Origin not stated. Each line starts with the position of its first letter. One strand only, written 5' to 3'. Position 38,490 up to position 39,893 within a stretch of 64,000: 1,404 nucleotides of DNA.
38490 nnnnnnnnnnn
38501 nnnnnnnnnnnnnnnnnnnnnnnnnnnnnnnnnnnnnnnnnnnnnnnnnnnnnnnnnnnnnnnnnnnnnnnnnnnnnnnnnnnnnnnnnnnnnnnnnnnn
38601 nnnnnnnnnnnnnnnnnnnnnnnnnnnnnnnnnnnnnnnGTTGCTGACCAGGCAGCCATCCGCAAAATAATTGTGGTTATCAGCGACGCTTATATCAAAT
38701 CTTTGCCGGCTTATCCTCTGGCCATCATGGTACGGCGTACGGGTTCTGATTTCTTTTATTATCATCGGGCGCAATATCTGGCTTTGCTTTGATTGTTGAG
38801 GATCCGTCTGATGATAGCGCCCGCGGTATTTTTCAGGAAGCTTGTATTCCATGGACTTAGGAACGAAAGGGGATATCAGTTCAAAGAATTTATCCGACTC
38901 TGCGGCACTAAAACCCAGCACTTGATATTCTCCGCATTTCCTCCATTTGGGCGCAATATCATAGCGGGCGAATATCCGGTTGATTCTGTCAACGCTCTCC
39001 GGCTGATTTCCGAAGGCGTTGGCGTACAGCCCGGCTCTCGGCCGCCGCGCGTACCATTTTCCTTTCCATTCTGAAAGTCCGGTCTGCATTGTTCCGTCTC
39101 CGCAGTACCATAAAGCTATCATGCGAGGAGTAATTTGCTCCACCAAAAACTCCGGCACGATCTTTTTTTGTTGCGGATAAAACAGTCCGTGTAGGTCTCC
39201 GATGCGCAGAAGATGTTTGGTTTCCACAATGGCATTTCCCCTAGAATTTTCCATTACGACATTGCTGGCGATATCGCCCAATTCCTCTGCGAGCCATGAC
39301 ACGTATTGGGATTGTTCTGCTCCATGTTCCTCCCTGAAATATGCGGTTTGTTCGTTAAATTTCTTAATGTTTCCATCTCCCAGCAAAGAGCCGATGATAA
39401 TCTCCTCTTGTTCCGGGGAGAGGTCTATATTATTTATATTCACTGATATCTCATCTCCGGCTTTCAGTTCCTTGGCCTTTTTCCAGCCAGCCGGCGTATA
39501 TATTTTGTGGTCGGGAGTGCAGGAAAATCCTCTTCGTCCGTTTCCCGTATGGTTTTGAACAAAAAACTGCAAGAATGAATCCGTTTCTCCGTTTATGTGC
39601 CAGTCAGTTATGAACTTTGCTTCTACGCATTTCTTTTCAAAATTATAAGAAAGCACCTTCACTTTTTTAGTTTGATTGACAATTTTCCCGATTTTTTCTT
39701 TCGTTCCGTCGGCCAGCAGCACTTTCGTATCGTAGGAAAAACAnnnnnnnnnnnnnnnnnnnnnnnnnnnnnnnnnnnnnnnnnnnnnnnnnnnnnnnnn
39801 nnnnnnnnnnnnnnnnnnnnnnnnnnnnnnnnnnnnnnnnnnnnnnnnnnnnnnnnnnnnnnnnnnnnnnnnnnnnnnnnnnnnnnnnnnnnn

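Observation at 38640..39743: Full-length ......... intein in RecA at the conserved MFG|SPETT site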

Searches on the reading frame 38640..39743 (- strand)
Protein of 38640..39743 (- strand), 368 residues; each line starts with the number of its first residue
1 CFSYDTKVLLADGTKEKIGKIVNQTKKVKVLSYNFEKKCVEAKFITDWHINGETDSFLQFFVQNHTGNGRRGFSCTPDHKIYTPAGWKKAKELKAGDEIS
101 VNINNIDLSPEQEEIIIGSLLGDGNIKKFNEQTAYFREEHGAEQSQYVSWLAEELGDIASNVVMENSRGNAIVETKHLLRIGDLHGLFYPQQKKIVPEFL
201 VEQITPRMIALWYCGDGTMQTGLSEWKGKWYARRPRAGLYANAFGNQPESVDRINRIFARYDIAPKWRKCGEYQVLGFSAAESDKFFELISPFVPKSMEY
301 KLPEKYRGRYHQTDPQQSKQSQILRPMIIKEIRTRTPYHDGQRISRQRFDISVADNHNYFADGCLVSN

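Call 4: search_protein_families(library=pfam, proteins=[window:38640-39743:-], max_evalue=1)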
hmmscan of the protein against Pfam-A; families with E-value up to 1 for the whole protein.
window:38640-39743:- (368 aa): 5 families
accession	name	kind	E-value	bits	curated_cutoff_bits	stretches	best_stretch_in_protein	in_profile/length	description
PF03161.18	LAGLIDADG_2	-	8.5e-22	78.3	25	1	114-286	2-168/168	LAGLIDADG DNA endonuclease family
PF14890.11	Intein_splicing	-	8.7e-08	32.6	35.8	1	8-368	1-155/155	Intein splicing domain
PF07591.16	PT-HINT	-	0.0023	18.6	27.7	1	27-99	17-87/137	Pretoxin HINT domain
PF05203.21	Hom_end_hint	-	0.094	13.1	32.1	1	1-21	1-21/228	Hom_end-associated Hint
PF25522.1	OB_cyt-4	-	0.19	12.7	27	1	58-108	12-66/77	Mitochondrial protein cyt-4, OB-fold domain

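Call 5: search_protein_families(library=ncbifam, proteins=[window:38640-39743:-], max_evalue=1)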
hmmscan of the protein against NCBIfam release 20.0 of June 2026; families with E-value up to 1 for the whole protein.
window:38640-39743:- (368 aa): 11 families
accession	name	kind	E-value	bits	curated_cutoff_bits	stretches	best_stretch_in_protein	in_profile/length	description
TIGR01445.1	intein_Nterm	domain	8e-11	42.8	24.5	1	1-83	1-83/83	intein N-terminal splicing region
NF005852.0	PRK07773.1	equivalog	7.5e-09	34.4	780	1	1-155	398-547/886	replicative DNA helicase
NF038162.1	RtcB_rel_intein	exception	3e-07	28.8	1150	1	1-118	95-207/961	intein-containing RtcB family protein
TIGR01443.1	intein_Cterm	domain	3.2e-05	24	15.6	1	349-368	3-23/24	intein C-terminal splicing region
NF006207.0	PRK08332.1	equivalog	0.00011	19.5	2400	1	74-155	960-1044/1684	vitamin B12-dependent ribonucleotide reductase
NF007072.0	PRK09519.1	equivalog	0.00052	18.5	1024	1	12-101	264-346/790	intein-containing recombinase RecA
NF011418.0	PRK14845.1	equivalog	0.00078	17.3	756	1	21-103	60-134/1049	translation initiation factor IF-2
NF007079.0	PRK09532.1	equivalog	0.0014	16.9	1525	1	1-84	775-851/876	DNA polymerase III subunit alpha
NF052663.1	RtcB_rel_intein2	exception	0.0018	17.2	1050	1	1-98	78-169/626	intein-containing RctB family protein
NF003158.0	PRK04132.1-3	equivalog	0.03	11.4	1750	1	1-102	648-744/1437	replication factor C small subunit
NF038136.1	rSAM_Rv_intein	exception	0.11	11.3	700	1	1-99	76-166/574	intein-containing Rv2578c family radical SAM protein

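Call 6: search_solved_structures(query=window:38640-39743:-, max_evalue=10, show_alignments=3)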
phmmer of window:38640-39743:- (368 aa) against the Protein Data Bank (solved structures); distinct sequences matched with E-value up to 10: 26.
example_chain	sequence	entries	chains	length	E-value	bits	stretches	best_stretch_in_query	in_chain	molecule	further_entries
6x1j_A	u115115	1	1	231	1.2e-06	31.1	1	108-302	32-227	Probable intron-encoded endonuclease 1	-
2in0_A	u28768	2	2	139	0.00014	24.3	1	12-102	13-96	Endonuclease PI-MtuI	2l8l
2in9_A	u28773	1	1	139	0.00016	24.1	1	12-102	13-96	Endonuclease PI-MtuI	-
5k08_A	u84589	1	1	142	0.00023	23.6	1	12-102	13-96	RecA mini intein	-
5i0a_A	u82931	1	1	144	0.00024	23.5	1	12-102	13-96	Intein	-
3ifj_A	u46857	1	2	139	0.00026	23.4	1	12-102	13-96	Endonuclease PI-MtuI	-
3igd_A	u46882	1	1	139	0.00035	23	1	13-102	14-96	Endonuclease PI-MtuI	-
2in8_A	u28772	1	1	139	0.00041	22.8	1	12-102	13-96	Endonuclease PI-MtuI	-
2imz_A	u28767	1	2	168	0.00057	22.3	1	12-100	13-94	Endonuclease PI-MtuI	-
3oor_A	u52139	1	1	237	0.0011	21.4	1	106-218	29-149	Intron encoded endonuclease I-SceI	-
1r7m_A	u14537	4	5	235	0.0013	21.1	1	106-218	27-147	Intron-encoded endonuclease I-SceI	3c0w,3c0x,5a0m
5a0m_B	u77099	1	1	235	0.0013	21.1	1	106-218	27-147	INTRON-ENCODED ENDONUCLEASE I-SCEI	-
3ool_A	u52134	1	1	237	0.0014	21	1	106-218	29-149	Intron encoded endonuclease I-SceI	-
8ubs_A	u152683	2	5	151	0.0016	20.8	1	16-103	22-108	NrdJ-1 | Nrdj-1 intein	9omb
3k4x_A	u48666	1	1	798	0.007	18.7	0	4-46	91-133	Proliferating cell nuclear antigen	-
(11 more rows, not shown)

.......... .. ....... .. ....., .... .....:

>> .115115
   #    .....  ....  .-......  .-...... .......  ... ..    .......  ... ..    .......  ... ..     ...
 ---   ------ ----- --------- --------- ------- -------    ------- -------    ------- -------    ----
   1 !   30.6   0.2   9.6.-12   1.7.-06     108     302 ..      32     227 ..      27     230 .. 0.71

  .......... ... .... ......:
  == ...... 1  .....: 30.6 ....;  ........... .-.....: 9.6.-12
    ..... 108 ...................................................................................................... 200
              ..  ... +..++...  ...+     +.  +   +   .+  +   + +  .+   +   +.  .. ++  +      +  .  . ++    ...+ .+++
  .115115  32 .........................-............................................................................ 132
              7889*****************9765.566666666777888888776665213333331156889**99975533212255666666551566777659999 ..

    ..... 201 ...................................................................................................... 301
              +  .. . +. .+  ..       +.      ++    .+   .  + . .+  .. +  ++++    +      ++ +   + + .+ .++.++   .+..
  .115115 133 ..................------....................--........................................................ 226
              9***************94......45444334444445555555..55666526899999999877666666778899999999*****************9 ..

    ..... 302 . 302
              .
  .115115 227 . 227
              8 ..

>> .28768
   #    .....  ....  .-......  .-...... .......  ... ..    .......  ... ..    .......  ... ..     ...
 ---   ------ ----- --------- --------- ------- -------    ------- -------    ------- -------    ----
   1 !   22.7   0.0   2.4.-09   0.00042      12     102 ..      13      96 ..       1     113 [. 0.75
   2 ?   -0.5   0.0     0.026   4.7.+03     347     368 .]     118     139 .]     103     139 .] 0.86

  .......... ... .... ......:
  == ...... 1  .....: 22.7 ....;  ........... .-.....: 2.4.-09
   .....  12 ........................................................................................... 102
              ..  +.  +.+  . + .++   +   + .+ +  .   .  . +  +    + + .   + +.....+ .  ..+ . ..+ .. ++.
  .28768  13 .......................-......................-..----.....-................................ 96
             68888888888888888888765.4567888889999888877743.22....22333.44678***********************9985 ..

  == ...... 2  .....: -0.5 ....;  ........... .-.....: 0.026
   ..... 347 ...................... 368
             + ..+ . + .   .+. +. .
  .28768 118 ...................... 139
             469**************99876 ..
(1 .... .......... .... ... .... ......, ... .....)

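Call 7: find_homologous_proteins(query=window:38640-39743:-, max_evalue=0.00001)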
Query window:38640-39743:- (368 aa): 17 proteins with E <= 0.00001 among 1670 candidates.
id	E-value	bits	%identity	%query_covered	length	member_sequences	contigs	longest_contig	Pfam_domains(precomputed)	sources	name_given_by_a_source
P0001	3.6e-179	614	71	100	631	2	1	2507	PF06745.20,PF03161.19,PF08423.18,PF00154.28,PF14890.12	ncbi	ncbi:MAG: recombinase RecA, partial [Candidatus Paceibacterota bacterium]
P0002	5.7e-144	498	58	100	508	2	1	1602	PF03161.19,PF00154.28,PF21096.3,PF14890.12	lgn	-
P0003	5.5e-95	337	79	50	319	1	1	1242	PF03161.19,PF00154.28,PF21096.3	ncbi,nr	ncbi:MAG: recombinase RecA, partial [bacterium]|nr:recombinase RecA [bacterium]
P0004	6.2e-92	327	75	50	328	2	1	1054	PF03161.19,PF00154.28,PF21096.3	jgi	-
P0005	2.6e-61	226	39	100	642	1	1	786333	PF03161.19,PF00154.28,PF21096.3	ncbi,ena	-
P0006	1.6e-57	213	34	100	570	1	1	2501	PF03161.19,PF00154.28,PF21096.3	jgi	jgi:recombination protein RecA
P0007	5.7e-57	212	36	100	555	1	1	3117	PF03161.19,PF00154.28,PF21096.3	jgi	jgi:recombination protein RecA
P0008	6.6e-55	205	35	100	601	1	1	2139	PF03161.19,PF00154.28,PF21096.3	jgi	jgi:recombination protein RecA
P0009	1.8e-54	203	35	100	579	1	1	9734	PF03161.19,PF00154.28,PF21096.3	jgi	jgi:recombination protein RecA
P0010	6.0e-45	172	34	100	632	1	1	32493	PF06745.20,PF03161.19,PF00154.28,PF13481.13,PF14890.12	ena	-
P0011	3.4e-38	150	31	100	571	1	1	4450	PF03161.19,PF14890.12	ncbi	-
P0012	3.6e-30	123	29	100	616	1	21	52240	PF03161.19,PF14890.12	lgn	-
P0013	1.9e-27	114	28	100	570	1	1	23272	PF01612.27,PF03161.19,PF14890.12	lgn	-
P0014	4.7e-26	110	29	100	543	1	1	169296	PF09414.16,PF03161.19,PF14890.12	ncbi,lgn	-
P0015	2.4e-19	88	27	100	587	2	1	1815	PF03161.19,PF00476.27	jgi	-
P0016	1.2e-6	46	41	19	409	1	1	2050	PF00154.28,PF21096.3,PF14890.12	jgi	jgi:RecA/RadA recombinase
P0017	1.8e-6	45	40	19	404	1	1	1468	PF00154.28,PF21096.3,PF14890.12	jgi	jgi:RecA/RadA recombinase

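Call 22: search_protein_representatives(protein=window:38640-39743:-)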
Query: 368 residues. Proteins with E-value up to 0.001 (for the whole library): 4276; up to 1e-10: 1597; up to 1e-30: 140. The best 150 are listed.
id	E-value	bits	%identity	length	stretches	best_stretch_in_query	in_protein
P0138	2.3e-183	625.8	73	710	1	1-368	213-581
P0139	5.8e-60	219.7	32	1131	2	1-368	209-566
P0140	6.3e-60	219.6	30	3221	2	1-368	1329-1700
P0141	1.5e-57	211.8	36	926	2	1-368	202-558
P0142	9.7e-55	202.6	29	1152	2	1-368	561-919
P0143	2.8e-53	197.8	36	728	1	1-368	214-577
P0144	3.0e-50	187.8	36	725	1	1-368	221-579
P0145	3.6e-50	187.5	34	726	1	1-368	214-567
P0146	4.3e-50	187.3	35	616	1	1-368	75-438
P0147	8.7e-50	186.3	30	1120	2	1-368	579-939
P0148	5.4e-49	183.7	35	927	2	18-368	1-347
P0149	2.3e-47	178.3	37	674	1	1-368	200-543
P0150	3.3e-47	177.8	37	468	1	1-312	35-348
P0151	2.1e-46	175.1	32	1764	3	16-229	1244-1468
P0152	2.9e-46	174.6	36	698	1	1-366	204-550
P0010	1.9e-45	172.0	36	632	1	1-368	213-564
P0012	1.1e-30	123.4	32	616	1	1-368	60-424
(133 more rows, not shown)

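Call 25: find_encoding_contigs(protein=P0138, flank=6000, max_places=4)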
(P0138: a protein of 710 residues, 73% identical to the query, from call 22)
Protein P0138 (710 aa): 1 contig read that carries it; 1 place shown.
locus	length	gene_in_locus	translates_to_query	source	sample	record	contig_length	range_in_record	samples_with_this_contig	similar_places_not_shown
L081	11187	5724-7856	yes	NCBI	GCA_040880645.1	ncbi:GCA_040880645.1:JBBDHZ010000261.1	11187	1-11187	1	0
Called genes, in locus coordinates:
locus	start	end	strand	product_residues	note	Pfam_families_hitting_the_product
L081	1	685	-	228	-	?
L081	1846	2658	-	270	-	-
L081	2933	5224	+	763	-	PF17854:FtsK_alpha, PF01580:FtsK_SpoIIIE, PF09397:FtsK_gamma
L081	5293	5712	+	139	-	PF09136:Glucodextran_B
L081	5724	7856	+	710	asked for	PF00154:RecA_N, PF08423:Rad51 (weak), PF06745:ATPase (weak), PF14890:Intein_splicing (weak), PF03161:LAGLIDADG_2, PF00154:RecA_N, PF21096:RecA_C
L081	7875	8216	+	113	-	-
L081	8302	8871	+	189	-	PF08207:EFP_N, PF01132:EFP (faint), PF09285:Elong-fact-P_C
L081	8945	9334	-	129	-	-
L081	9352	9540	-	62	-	PF01084:Ribosomal_S18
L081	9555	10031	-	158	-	PF00436:SSB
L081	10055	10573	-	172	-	PF01250:Ribosomal_S6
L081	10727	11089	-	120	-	-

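Call 27: find_encoding_contigs(protein=P0001, flank=3000, max_places=2)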
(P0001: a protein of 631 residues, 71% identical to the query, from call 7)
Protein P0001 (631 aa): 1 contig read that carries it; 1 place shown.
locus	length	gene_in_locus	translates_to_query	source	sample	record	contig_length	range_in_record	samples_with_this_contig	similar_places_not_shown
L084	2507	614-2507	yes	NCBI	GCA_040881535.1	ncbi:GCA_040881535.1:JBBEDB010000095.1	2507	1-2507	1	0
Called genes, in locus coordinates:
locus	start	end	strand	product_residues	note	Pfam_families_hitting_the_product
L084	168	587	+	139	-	PF09136:Glucodextran_B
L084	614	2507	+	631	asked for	PF00154:RecA_N, PF06745:ATPase (weak), PF08423:Rad51 (weak), PF14890:Intein_splicing (weak), PF03161:LAGLIDADG_2, PF00154:RecA_N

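Call 28: find_encoding_contigs(protein=P0002, flank=3000, max_places=2)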
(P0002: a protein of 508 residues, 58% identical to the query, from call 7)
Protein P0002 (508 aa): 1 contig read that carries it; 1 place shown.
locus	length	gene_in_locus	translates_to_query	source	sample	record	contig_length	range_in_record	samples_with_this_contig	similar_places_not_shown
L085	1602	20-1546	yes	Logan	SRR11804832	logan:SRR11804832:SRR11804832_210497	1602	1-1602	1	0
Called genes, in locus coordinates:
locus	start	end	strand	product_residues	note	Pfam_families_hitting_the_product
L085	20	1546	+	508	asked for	PF14890:Intein_splicing, PF03161:LAGLIDADG_2, PF00154:RecA_N, PF21096:RecA_C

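Call 39: predict_structure(alignment_id=A1)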
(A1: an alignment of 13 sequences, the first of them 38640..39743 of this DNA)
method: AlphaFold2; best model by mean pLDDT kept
length: 368 residues; sequences in the alignment: 13
mean_pLDDT: 91.9   pTM: 0.84
mean pLDDT of the five models: 91.9, 90.7, 90.5, 90.4, 90.2
residues with pLDDT >= 90: 292; 70-90: 65; 50-70: 11; < 50: 0
segments of 3 or more residues with pLDDT < 50: none
pLDDT, mean of each block of 10 residues (from residue 1): 94 95 97 94 96 93 76 93 97 97 92 95 90 92 96 95 95 95 94 92 96 93 82 90 85 96 93 89 97 96 94 82 93 80 82 93 93
secondary structure, 60 per line:
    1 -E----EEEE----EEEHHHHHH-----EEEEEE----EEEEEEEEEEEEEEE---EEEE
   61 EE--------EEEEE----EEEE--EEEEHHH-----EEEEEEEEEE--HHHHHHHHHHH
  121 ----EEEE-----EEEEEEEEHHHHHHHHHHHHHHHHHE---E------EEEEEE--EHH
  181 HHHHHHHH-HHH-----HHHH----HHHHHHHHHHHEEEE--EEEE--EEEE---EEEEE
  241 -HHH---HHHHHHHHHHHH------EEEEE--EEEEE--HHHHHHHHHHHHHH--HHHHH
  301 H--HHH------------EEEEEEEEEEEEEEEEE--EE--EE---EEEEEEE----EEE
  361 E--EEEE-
elements in order: E7-10 E15-17 H18-23 E29-34 E39-53 E57-62 E71-75 E80-83 E86-89 E98-107 H110-120 E125-128 E134-141 H142-158 E170-175 H179-188 H198-201 H206-216 E217-220 E223-226 E229-232 E236-240 H248-259 E266-270 E273-277 H280-293 H296-301 E319-335 E347-353 E358-361 E364-367
